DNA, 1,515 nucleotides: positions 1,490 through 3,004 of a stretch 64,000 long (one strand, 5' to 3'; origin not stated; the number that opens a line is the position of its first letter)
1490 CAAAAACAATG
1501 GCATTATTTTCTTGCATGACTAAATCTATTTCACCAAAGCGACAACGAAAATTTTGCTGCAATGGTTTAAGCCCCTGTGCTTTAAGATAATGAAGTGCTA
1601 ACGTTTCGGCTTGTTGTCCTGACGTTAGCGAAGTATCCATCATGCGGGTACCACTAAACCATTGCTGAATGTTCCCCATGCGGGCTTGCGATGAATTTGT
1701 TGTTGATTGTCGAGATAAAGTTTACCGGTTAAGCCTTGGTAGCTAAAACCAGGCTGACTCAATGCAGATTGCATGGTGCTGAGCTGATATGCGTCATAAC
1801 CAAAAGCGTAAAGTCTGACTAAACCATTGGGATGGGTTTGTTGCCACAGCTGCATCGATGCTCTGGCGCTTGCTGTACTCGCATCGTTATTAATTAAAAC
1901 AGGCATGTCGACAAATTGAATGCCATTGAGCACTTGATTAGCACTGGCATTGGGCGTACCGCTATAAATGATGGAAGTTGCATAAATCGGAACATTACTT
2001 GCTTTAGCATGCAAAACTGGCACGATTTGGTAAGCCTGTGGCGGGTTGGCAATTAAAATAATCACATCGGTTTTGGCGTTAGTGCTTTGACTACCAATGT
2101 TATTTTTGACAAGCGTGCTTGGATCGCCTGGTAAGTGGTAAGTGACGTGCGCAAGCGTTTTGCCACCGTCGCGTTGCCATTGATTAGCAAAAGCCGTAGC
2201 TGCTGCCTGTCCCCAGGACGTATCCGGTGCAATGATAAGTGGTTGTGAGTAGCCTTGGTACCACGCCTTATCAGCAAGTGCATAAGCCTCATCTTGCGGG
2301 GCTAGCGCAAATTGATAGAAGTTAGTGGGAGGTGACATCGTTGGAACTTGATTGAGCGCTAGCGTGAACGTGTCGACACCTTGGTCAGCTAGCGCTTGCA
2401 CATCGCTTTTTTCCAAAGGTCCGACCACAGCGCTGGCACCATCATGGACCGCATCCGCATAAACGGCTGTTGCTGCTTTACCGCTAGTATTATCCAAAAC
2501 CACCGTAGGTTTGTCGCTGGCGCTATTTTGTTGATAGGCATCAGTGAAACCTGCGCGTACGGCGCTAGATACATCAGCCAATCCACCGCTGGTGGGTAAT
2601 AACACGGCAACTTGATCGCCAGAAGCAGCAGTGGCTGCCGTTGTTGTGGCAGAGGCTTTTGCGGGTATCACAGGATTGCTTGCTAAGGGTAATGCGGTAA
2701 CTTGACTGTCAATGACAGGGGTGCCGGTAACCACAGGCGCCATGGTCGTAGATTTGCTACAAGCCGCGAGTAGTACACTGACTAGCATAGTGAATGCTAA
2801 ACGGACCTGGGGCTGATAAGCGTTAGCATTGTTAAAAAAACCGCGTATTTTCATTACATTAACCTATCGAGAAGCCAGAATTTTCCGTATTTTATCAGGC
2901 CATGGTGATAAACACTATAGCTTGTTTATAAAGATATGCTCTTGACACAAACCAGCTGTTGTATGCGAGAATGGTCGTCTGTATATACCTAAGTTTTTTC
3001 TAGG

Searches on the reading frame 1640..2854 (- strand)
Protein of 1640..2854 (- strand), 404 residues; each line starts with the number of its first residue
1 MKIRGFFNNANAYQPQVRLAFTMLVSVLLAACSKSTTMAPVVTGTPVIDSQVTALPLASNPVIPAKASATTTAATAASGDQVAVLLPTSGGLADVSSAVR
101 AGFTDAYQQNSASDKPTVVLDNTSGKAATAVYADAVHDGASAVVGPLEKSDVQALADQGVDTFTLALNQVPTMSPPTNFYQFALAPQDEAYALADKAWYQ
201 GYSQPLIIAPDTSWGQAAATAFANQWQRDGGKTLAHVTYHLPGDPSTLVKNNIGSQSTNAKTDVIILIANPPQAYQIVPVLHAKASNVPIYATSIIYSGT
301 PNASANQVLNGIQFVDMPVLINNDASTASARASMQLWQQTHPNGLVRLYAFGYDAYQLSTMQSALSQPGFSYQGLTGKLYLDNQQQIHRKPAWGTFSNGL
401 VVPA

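Call 68: search_protein_families(library=pfam, max_evalue=0.00001, proteins=[window:1640-2854:-])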
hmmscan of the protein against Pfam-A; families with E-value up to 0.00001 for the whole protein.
window:1640-2854:- (404 aa): 1 family
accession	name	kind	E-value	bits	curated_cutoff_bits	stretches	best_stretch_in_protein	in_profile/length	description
PF04348.19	LppC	-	2.6e-59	201.7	28.8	1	80-399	219-563/563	LppC putative lipoprotein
